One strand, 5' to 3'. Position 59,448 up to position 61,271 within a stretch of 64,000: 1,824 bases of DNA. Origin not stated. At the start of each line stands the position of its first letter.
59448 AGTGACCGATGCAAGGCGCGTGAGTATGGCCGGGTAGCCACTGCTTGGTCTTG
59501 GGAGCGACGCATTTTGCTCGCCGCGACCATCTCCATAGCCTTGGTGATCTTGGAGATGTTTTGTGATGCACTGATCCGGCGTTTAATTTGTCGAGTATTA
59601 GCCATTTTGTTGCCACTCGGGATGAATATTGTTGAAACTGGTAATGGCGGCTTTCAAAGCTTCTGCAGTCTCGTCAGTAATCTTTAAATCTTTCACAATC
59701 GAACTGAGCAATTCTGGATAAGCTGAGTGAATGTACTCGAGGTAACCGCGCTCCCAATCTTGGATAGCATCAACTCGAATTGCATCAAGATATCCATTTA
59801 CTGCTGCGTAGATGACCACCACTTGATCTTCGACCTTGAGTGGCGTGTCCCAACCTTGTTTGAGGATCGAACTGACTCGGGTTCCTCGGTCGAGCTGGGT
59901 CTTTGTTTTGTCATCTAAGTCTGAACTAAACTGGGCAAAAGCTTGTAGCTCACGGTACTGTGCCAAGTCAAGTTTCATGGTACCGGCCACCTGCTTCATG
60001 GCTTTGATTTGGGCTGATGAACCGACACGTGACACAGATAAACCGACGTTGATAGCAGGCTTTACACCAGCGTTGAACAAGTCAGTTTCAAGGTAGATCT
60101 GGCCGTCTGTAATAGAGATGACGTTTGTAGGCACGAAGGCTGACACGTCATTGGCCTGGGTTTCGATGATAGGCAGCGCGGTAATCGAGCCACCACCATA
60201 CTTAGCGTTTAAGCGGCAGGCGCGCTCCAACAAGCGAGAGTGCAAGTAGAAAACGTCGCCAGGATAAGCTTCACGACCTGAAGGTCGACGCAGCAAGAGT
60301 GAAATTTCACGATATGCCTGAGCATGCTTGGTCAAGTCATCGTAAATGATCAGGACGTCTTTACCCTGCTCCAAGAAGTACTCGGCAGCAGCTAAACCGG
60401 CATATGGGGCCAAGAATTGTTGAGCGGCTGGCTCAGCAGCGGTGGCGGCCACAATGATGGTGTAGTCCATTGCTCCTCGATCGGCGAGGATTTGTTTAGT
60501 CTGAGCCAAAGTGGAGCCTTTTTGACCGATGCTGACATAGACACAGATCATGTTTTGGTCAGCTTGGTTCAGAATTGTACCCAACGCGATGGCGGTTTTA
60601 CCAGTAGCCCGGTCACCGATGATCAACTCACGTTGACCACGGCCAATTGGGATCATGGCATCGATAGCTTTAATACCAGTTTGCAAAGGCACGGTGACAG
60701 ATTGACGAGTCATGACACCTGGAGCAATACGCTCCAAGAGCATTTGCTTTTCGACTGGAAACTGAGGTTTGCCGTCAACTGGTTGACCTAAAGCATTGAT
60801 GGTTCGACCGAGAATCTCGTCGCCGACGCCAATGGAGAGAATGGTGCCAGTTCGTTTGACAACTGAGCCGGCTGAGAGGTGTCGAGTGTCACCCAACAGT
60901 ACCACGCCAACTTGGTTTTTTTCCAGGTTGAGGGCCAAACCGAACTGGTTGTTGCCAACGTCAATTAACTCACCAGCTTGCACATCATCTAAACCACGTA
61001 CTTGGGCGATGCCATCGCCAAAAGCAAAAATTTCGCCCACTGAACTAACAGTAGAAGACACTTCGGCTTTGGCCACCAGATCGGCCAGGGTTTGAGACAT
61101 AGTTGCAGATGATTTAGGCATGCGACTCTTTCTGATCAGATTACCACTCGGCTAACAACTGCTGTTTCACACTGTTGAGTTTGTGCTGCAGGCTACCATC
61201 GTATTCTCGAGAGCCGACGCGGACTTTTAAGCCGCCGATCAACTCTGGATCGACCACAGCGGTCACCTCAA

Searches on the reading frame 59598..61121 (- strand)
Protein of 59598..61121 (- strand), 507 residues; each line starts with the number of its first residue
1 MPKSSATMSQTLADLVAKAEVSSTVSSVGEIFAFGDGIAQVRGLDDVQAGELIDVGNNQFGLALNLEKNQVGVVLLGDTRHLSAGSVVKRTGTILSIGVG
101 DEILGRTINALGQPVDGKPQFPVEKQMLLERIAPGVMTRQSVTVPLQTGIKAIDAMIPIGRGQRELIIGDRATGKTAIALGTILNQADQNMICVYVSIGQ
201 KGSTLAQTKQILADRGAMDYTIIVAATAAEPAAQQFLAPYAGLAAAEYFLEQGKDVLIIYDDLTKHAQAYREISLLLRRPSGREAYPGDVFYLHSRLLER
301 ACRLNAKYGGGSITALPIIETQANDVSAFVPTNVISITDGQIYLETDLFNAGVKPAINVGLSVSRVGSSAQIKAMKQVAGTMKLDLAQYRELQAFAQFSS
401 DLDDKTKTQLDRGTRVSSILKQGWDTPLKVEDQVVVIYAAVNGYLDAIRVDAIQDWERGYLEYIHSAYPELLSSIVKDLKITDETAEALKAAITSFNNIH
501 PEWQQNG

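Call 61: search_protein_families(library=pfam, proteins=[window:59598-61121:-], max_evalue=0.00001)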
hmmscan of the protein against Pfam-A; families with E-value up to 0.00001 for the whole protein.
window:59598-61121:- (507 aa): 3 families
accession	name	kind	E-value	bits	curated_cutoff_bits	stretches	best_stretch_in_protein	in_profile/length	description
PF00006.31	ATP-synt_ab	-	3e-84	282.4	29.5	1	149-364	1-213/213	ATP synthase alpha/beta family, nucleotide-binding domain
PF00306.32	ATP-synt_ab_C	-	2.5e-46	157.6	27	1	371-496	1-126/126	ATP synthase alpha/beta chain, C terminal domain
PF02874.29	ATP-synt_ab_N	-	2.5e-10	41.1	20.9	1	26-92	3-69/69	ATP synthase alpha/beta family, beta-barrel domain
